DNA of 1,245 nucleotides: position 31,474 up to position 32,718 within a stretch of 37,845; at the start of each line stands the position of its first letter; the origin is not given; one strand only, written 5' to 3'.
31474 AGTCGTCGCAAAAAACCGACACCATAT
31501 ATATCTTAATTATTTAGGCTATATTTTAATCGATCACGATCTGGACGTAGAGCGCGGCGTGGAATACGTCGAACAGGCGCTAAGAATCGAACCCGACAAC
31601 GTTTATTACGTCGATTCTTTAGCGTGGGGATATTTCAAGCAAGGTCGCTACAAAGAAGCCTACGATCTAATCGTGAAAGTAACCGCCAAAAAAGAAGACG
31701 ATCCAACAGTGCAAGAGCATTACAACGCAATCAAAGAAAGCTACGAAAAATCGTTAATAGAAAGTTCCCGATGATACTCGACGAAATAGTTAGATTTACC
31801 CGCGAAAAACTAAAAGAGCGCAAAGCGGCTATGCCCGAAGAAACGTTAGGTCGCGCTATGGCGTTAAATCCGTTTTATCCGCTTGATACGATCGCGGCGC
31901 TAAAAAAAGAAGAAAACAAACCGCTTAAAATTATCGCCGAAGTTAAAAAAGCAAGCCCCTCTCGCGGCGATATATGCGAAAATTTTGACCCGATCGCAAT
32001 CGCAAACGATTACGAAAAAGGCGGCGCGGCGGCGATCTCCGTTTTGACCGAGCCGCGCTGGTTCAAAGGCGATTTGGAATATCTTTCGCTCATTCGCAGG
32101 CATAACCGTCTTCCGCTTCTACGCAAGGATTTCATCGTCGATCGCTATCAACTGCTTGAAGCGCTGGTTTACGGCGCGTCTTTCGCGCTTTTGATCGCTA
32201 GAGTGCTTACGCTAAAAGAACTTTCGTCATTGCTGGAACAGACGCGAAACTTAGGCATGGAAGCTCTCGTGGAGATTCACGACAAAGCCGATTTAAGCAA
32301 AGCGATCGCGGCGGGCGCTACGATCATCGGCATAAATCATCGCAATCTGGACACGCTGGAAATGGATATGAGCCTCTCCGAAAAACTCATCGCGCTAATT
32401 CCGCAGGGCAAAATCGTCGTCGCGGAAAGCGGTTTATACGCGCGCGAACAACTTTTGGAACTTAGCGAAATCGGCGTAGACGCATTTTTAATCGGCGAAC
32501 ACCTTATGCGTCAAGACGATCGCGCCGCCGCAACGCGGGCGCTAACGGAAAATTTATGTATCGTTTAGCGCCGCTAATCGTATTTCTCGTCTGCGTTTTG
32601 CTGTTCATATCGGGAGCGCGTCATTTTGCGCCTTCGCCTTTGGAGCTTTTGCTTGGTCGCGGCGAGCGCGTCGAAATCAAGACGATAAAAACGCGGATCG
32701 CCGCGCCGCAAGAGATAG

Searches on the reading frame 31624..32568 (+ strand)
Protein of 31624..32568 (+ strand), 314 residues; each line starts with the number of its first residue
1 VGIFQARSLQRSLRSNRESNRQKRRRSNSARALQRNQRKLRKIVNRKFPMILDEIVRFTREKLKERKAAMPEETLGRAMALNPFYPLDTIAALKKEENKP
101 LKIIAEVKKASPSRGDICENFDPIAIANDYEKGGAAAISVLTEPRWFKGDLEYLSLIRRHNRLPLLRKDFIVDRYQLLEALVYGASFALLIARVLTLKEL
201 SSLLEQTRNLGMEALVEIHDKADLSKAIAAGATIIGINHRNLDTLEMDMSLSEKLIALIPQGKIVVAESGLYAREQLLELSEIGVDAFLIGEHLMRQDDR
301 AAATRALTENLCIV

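Call 48: search_protein_families(library=pfam, proteins=[window:31624-32568:+], max_evalue=0.001)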
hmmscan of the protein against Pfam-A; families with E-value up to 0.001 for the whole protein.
window:31624-32568:+ (314 aa): 1 family
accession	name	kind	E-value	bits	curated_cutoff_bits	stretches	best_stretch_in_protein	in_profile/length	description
PF00218.27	IGPS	-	1.6e-79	267.2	27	1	52-307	1-254/254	Indole-3-glycerol phosphate synthase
